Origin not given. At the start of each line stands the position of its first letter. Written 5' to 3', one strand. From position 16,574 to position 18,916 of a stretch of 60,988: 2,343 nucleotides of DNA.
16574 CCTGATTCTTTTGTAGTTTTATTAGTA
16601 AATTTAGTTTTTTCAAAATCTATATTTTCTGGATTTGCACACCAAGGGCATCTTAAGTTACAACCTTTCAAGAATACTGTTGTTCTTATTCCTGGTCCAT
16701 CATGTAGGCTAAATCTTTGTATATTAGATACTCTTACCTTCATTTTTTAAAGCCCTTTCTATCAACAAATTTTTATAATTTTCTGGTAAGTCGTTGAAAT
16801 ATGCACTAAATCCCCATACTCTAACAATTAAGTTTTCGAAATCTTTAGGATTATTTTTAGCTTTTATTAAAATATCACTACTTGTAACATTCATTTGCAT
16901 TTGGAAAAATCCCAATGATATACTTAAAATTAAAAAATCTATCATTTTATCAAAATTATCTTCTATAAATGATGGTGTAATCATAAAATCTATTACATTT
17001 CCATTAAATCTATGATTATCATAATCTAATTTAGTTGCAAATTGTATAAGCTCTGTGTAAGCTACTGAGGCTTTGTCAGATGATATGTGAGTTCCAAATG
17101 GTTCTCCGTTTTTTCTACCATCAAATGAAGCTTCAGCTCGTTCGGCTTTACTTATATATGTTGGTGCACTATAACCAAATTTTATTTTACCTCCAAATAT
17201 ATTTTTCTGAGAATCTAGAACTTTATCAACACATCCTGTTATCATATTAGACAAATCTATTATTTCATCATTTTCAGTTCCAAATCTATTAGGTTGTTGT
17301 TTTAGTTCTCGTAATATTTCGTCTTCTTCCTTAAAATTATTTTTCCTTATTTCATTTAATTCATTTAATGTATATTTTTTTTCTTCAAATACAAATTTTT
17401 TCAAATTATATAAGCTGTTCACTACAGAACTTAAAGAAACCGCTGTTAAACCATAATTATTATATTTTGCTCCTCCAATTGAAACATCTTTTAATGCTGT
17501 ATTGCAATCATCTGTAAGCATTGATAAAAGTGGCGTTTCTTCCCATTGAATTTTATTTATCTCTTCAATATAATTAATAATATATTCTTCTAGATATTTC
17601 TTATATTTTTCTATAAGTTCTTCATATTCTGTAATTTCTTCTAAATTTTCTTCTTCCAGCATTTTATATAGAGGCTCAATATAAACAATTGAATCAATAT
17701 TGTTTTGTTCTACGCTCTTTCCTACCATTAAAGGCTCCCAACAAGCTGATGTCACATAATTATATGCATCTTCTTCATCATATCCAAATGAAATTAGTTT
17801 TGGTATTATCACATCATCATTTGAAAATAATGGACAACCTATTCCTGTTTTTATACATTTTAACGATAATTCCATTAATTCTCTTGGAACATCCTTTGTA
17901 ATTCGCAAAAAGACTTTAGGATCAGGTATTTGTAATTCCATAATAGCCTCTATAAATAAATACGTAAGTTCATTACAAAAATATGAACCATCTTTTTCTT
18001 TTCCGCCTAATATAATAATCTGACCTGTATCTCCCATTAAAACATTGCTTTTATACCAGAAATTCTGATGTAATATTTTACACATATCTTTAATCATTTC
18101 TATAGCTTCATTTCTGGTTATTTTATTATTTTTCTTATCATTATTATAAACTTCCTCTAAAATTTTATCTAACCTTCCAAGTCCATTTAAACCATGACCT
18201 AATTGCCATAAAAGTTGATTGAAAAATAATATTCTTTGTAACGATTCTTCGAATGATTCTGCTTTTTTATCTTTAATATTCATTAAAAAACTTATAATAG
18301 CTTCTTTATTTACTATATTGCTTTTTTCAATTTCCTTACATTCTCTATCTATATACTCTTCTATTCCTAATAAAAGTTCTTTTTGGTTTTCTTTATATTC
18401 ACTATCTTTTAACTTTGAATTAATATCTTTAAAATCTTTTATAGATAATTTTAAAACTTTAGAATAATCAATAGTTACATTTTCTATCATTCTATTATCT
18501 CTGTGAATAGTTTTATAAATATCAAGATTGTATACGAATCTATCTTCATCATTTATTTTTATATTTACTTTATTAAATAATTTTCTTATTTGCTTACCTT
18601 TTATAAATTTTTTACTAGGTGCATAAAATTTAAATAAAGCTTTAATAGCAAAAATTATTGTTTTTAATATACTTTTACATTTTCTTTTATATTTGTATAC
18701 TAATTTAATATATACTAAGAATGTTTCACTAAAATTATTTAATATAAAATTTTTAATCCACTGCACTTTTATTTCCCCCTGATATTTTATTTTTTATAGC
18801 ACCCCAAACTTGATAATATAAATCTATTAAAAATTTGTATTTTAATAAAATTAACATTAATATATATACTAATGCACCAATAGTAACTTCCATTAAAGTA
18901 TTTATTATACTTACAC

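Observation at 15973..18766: Glycyl-radical enzyme and its activase sit inside a cell-wall glycopolymer gene cluster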

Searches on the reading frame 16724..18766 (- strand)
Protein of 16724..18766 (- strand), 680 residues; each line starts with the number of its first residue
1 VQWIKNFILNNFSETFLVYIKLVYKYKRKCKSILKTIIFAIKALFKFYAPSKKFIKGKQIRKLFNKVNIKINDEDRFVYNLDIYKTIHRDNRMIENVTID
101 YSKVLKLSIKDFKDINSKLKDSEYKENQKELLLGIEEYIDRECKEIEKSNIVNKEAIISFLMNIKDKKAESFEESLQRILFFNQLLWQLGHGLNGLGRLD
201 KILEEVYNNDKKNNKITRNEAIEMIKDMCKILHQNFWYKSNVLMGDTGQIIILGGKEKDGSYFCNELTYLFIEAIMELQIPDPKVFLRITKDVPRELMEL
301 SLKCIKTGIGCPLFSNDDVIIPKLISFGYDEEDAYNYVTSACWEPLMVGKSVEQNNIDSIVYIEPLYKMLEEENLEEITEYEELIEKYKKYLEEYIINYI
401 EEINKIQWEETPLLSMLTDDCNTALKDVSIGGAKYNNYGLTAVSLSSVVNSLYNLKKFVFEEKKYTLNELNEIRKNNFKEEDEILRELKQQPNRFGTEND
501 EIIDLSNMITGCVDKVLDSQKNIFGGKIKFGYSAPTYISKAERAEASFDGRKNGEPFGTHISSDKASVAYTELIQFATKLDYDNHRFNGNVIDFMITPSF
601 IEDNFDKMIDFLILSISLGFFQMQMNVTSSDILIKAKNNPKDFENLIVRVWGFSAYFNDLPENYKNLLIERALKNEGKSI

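Call 3: search_protein_families(library=pfam, proteins=[window:16724-18766:-], max_evalue=0.01)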
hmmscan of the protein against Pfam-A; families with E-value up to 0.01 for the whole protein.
window:16724-18766:- (680 aa): 2 families
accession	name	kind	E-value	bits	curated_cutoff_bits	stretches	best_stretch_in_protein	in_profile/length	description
PF02901.20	PFL-like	-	3.1e-74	251.2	24.3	1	54-531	120-636/647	Pyruvate formate lyase-like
PF01228.26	Gly_radical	-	1.2e-11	45.5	22.2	1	573-658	19-106/106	Glycine radical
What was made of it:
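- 16724..18766 (-): Short (680 aa) CxE-type glycyl radical enzyme, member of an uncharacterised glycan-locus family. Pfam PFL-like 3.1e-74 and Gly_radical 1.2e-11 (call 3).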

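Call 4: search_protein_families(library=ncbifam, proteins=[window:16724-18766:-], max_evalue=0.01)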
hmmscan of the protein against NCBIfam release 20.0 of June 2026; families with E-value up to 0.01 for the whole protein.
window:16724-18766:- (680 aa): 12 families
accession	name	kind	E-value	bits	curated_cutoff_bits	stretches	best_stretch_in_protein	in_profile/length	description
TIGR01774.1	PFL2-3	subfamily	3.1e-74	250.6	678.2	1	163-672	244-782/786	formate C-acetyltransferase/glycerol dehydratase family glycyl radical enzyme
NF007437.0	PRK09983.1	equivalog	9.5e-61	205.8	1109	1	141-672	215-761/765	formate C-acetyltransferase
NF043068.1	glycl_HYPD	equivalog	2e-57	194.9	1100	1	156-672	235-780/784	trans-4-hydroxy-L-proline dehydratase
NF048009.1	SfplDhtHpfGKleb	equivalog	3.7e-52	177.5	1000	1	152-672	260-820/824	(2S)-3-sulfopropanediol dehydratase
TIGR04394.1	choline_CutC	equivalog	1e-51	176.5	1050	1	153-673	237-785/789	choline trimethylamine-lyase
NF048011.1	SfplDhtHpsGDes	equivalog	1.8e-47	162.2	1000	1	157-673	267-818/821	(2S)-3-sulfopropanediol dehydratase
NF033715.1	glycyl_HPDL_Lrg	equivalog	2.3e-40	138.3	1150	2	376-671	570-896/901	4-hydroxyphenylacetate decarboxylase large subunit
NF033718.1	indole_decarb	equivalog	3.5e-35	121.4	1100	2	158-479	297-645/868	indoleacetate decarboxylase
TIGR01255.1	pyr_form_ly_1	equivalog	1.6e-07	30.2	994.2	1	195-674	260-741/744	formate C-acetyltransferase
NF038360.1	rad_fix_GrcA3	exception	1.8e-05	24.7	158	1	605-674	6-75/78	autonomous glycyl radical cofactor GrcA3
NF008341.1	PRK11127.1-1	equivalog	0.00051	20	145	1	619-673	22-76/80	autonomous glycyl radical cofactor GrcA2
TIGR04365.1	spare_glycyl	equivalog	0.0059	16.9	170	0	622-673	71-122/126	autonomous glycyl radical cofactor GrcA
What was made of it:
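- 16724..18766 (-): All NCBIfam equivalog models score far below cut-off; the best is TIGR01774 at 250 bits against 678 (call 4).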

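Call 5: find_homologous_proteins(query=window:16724-18766:-, max_evalue=1e-10)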
Query window:16724-18766:- (680 aa): 2071 proteins with E <= 1e-10 among 8000 candidates; the best 120 are listed.
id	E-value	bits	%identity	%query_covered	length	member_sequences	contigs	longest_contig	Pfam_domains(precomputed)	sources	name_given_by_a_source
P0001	0.0e+0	1508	100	100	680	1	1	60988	PF02901.21,PF01228.27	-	-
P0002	0.0e+0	1197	77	100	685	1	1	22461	PF02901.21,PF01228.27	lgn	-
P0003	0.0e+0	1186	77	100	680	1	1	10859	PF02901.21,PF01228.27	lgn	-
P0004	0.0e+0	1176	76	100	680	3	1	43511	PF02901.21,PF01228.27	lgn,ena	-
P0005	0.0e+0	1169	75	100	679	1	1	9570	PF02901.21,PF01228.27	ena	-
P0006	0.0e+0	1169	76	100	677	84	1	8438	PF02901.21,PF01228.27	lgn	-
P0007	0.0e+0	1168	75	100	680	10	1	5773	PF02901.21,PF01228.27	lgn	-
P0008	0.0e+0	1163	76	100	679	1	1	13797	PF02901.21,PF01228.27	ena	-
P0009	0.0e+0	1157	75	100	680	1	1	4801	PF02901.21,PF01228.27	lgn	-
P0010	0.0e+0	1157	76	100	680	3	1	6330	PF02901.21,PF01228.27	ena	-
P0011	0.0e+0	1155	75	100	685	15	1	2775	PF02901.21,PF01228.27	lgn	-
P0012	0.0e+0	1153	74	100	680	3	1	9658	PF02901.21,PF01228.27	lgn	-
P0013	0.0e+0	1151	74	100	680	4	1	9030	PF02901.21,PF01228.27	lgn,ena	-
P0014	0.0e+0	1151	74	100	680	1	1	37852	PF02901.21,PF01228.27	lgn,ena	-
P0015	0.0e+0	1148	75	100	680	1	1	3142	PF02901.21,PF01228.27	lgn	-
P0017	0.0e+0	1144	74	100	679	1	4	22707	PF02901.21,PF01228.27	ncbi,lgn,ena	-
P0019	0.0e+0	1143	73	100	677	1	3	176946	PF02901.21,PF01228.27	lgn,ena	-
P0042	4.7e-282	956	62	100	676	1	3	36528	PF02901.21,PF01228.27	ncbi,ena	-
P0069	1.5e-252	858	59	98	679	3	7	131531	PF02901.21,PF01228.27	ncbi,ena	-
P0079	2.0e-236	805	58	97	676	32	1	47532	PF02901.21,PF01228.27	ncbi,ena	-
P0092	5.5e-225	767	57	92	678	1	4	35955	PF02901.21,PF01228.27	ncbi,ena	-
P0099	1.5e-222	759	55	97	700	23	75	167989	PF02901.21,PF01228.27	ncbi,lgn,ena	-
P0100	7.4e-222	757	56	92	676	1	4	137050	PF02901.21,PF01228.27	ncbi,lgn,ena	-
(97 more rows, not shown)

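Call 6: search_solved_structures(query=window:16724-18766:-, show_alignments=2)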
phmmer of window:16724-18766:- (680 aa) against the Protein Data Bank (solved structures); distinct sequences matched with E-value up to 0.001: 33.
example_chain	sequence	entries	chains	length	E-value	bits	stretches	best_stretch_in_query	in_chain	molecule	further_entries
1r8w_A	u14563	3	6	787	9.8e-52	179.9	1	71-671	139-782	glycerol dehydratase | B12-independent glycerol dehydratase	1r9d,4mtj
8id0_A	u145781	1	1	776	7.1e-49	170.4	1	155-671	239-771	formate C-acetyltransferase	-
8yjo_A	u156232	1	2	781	2.5e-47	165.3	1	162-671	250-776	Probable dehydratase PflD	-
2f3o_A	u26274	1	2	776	6.6e-44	154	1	160-669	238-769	pyruvate formate-lyase 2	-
5a0z_A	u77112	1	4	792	6.8e-41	144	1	163-672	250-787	CHOLINE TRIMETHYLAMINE LYASE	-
5a0u_A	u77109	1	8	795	6.9e-41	144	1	163-672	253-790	CHOLINE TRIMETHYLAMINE LYASE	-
6vxc_A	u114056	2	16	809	7.6e-41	143.9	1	195-671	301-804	Trans-4-hydroxy-L-proline dehydratase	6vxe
9f3w_A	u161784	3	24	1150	1.4e-40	143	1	163-672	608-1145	Choline trimethylamine-lyase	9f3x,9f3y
5i2a_A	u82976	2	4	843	1.5e-40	143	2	157-478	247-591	Diol-dehydratase | Diol dehydratase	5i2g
8id1_A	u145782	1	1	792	1.1e-38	136.8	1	156-671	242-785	Formate C-acetyltransferase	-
9ht9_A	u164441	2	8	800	6.1e-37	131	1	171-673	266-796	Choline trimethylamine-lyase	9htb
9r0v_A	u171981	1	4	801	6.1e-37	131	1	171-673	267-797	Choline trimethylamine-lyase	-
6vue_A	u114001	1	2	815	6.5e-37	130.9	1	171-673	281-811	Choline trimethylamine-lyase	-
5fay_A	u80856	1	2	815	6.5e-37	130.9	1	171-673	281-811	Choline trimethylamine-lyase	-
5fau_A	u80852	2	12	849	7.4e-37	130.7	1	171-673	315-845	Choline trimethylamine-lyase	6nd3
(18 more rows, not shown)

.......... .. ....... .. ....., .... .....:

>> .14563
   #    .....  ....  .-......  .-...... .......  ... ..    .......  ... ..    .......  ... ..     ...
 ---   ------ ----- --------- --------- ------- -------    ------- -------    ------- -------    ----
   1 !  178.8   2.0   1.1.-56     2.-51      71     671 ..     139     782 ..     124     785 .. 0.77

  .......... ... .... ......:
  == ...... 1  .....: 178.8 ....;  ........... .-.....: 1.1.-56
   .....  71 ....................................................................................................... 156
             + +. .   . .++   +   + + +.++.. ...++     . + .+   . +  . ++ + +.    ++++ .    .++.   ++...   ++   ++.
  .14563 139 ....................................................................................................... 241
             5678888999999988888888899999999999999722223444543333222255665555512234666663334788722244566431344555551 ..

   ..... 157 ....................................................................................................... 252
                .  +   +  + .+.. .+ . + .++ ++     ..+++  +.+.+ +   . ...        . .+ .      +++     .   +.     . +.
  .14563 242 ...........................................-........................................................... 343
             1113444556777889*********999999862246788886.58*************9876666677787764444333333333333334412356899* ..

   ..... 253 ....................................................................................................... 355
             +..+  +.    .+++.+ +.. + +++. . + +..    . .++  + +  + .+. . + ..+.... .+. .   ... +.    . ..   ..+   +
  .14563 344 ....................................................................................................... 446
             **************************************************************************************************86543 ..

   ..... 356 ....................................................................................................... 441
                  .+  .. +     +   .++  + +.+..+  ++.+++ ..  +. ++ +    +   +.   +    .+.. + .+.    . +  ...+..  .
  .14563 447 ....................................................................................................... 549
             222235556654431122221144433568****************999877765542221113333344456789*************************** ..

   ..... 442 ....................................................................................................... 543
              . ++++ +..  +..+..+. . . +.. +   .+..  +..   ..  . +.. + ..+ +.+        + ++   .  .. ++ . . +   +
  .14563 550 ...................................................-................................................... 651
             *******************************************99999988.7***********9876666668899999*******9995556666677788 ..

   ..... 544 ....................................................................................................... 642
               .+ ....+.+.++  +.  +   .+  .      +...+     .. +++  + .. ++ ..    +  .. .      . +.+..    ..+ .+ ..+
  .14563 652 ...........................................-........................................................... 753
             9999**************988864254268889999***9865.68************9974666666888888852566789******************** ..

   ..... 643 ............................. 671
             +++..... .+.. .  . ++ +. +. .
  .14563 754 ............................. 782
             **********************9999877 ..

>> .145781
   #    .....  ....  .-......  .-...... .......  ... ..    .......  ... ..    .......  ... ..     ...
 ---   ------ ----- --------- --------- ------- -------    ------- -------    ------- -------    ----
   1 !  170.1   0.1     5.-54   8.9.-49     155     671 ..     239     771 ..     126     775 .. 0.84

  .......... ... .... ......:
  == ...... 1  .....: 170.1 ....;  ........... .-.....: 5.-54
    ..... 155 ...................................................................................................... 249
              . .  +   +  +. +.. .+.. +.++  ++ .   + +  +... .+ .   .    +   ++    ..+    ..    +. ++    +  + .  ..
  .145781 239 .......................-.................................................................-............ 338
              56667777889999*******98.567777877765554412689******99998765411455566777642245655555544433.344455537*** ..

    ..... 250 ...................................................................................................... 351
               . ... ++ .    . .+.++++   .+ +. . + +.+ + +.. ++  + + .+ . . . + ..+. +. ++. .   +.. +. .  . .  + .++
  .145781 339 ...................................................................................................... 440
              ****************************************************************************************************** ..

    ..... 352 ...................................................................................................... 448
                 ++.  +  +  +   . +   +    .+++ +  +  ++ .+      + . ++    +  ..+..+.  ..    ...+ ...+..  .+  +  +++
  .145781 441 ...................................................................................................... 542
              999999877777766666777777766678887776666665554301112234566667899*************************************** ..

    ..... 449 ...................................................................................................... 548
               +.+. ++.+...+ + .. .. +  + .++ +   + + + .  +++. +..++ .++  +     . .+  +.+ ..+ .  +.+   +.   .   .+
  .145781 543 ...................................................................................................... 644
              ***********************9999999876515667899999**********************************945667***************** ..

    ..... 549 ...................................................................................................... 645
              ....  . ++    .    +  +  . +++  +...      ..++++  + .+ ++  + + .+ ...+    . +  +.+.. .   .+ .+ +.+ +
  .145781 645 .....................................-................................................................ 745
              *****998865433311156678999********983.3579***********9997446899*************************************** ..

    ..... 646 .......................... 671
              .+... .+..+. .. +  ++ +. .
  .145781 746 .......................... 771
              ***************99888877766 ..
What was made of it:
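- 17735..17743 (-): Cys loop C342-W343-E344: thiyl radical Cys and catalytic Glu. Aligns with C433-V-E435 of glycerol dehydratase and with the C-V-E of PflD (call 6).
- On Glycyl radical enzyme superfamily: C342 aligns with C433 of glycerol dehydratase and with the catalytic Cys of PflD (call 6).
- Closest known: PflD / YbiW, GRE isomerases cleaving the ring C-O of 1,5-anhydrohexitol-6-phosphates. Same: The T-G of the 'PTGY' loop matches the family's D-T-G-Q (call 6).
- Checked: Against glycerol dehydratase the offset is 68 residues at query position 71, 91 at the Cys and 111 at the Gly (alignment in call 6).
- G248 matches PflD, which binds a pyranose ring (call 6). The top PDB hit is glycerol dehydratase (call 6).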

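Call 7: find_encoding_contigs(protein=P0099, flank=10000, max_places=4)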
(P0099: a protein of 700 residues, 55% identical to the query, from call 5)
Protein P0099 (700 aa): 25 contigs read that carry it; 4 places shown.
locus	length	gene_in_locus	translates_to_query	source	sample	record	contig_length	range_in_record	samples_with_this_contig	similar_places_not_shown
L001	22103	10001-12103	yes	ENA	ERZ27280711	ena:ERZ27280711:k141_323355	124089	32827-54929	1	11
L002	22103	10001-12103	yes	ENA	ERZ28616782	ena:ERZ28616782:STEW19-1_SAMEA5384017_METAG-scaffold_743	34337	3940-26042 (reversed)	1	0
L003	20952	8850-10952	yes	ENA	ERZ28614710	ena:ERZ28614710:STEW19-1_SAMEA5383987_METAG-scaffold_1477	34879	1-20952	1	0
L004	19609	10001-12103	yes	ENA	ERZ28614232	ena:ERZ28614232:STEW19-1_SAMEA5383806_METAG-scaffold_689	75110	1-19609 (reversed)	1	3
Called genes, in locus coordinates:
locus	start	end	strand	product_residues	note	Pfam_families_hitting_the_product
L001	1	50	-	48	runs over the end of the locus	-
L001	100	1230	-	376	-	PF13304:AAA_21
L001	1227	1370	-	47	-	-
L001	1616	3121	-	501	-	PF02310:B12-binding, PF04055:Radical_SAM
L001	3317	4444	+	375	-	PF00535:Glycos_transf_2, PF10111:Glyco_tranf_2_2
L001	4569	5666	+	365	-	PF00890:FAD_binding_2 (faint), PF13450:NAD_binding_8, PF01593:Amino_oxidase, PF03275:GLF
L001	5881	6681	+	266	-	PF14393:DUF4422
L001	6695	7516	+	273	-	PF14393:DUF4422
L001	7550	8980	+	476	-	PF01943:Polysacc_synt, PF13440:Polysacc_synt_3, PF01554:MatE, PF03023:MurJ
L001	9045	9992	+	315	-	-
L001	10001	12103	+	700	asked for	PF02901:PFL-like, PF01228:Gly_radical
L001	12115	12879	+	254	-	PF13353:Fer4_12, PF04055:Radical_SAM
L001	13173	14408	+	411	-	PF05430:Methyltransf_30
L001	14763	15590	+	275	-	-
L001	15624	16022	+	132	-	-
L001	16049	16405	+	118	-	-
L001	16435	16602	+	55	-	-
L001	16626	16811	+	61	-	-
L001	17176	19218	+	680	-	PF01702:TGT, PF14810:TGT_C2, PF01472:PUA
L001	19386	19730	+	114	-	PF01849:NAC, PF19026:UBA_HYPK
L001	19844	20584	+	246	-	PF00149:Metallophos, PF12850:Metallophos_2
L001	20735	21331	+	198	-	PF00440:TetR_N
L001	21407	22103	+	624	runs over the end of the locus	PF12698:ABC2_membrane_3, PF01061:ABC2_membrane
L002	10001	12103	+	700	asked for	PF02901:PFL-like, PF01228:Gly_radical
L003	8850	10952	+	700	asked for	PF02901:PFL-like, PF01228:Gly_radical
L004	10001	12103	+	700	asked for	PF02901:PFL-like, PF01228:Gly_radical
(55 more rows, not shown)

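Call 8: find_encoding_contigs(protein=P0019, flank=10000, max_places=2)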
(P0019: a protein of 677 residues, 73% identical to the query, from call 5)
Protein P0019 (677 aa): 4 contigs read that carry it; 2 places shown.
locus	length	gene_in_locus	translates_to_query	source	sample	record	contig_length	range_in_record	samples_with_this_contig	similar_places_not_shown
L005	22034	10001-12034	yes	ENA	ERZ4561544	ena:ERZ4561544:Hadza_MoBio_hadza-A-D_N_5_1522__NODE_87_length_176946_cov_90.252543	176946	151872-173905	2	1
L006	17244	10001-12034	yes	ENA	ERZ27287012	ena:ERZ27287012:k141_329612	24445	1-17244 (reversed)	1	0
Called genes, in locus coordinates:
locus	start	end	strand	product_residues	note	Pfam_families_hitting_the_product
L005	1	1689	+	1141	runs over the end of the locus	PF00535:Glycos_transf_2, PF13641:Glyco_tranf_2_3 (weak), PF13506:Glyco_transf_21 (weak), PF00535:Glycos_transf_2, PF10111:Glyco_tranf_2_2, PF13641:Glyco_tranf_2_3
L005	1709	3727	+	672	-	PF00535:Glycos_transf_2, PF10111:Glyco_tranf_2_2, PF13641:Glyco_tranf_2_3, PF13692:Glyco_trans_1_4, PF00534:Glycos_transf_1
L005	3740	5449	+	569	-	PF09913:DUF2142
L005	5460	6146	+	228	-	PF00535:Glycos_transf_2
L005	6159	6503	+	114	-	PF10066:DUF2304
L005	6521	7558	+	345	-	PF00535:Glycos_transf_2, PF10111:Glyco_tranf_2_2, PF13641:Glyco_tranf_2_3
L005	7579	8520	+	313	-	PF00535:Glycos_transf_2, PF13641:Glyco_tranf_2_3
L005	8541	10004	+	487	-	PF01943:Polysacc_synt, PF13440:Polysacc_synt_3, PF03023:MurJ (weak)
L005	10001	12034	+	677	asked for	PF02901:PFL-like, PF01228:Gly_radical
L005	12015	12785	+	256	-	PF13353:Fer4_12, PF04055:Radical_SAM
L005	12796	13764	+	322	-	-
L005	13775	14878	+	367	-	PF13450:NAD_binding_8, PF03275:GLF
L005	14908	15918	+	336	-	PF00106:adh_short (weak), PF01073:3Beta_HSD, PF01370:Epimerase, PF02719:Polysacc_synt_2, PF04321:RmlD_sub_bind, PF08659:KR (weak), PF13460:NAD_binding_10 (weak), PF16363:GDP_Man_Dehyd, +2 more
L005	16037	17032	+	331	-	PF00022:Actin, PF06723:MreB_Mbl, PF00012:HSP70, PF14450:FtsA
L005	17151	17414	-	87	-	PF01649:Ribosomal_S20p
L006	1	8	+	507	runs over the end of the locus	-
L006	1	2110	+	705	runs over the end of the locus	PF13506:Glyco_transf_21, PF13641:Glyco_tranf_2_3, PF00535:Glycos_transf_2, PF22772:WsaF_C, PF13524:Glyco_trans_1_2 (faint)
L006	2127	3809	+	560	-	PF13641:Glyco_tranf_2_3, PF00535:Glycos_transf_2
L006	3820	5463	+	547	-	PF19484:DUF6020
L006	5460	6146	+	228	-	PF00535:Glycos_transf_2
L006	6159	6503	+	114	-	PF10066:DUF2304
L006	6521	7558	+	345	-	PF00535:Glycos_transf_2, PF10111:Glyco_tranf_2_2, PF13641:Glyco_tranf_2_3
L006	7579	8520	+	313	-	PF00535:Glycos_transf_2, PF13641:Glyco_tranf_2_3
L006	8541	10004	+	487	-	PF01943:Polysacc_synt, PF13440:Polysacc_synt_3, PF03023:MurJ (weak)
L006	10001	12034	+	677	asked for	PF02901:PFL-like, PF01228:Gly_radical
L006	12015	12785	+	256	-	PF13353:Fer4_12, PF04055:Radical_SAM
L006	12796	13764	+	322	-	-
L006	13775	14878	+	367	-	PF13450:NAD_binding_8, PF03275:GLF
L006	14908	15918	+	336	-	PF00106:adh_short (weak), PF01073:3Beta_HSD, PF01370:Epimerase, PF02719:Polysacc_synt_2, PF04321:RmlD_sub_bind, PF08659:KR (weak), PF13460:NAD_binding_10 (weak), PF16363:GDP_Man_Dehyd, +2 more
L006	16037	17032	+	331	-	PF00022:Actin, PF06723:MreB_Mbl, PF00012:HSP70, PF14450:FtsA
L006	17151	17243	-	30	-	?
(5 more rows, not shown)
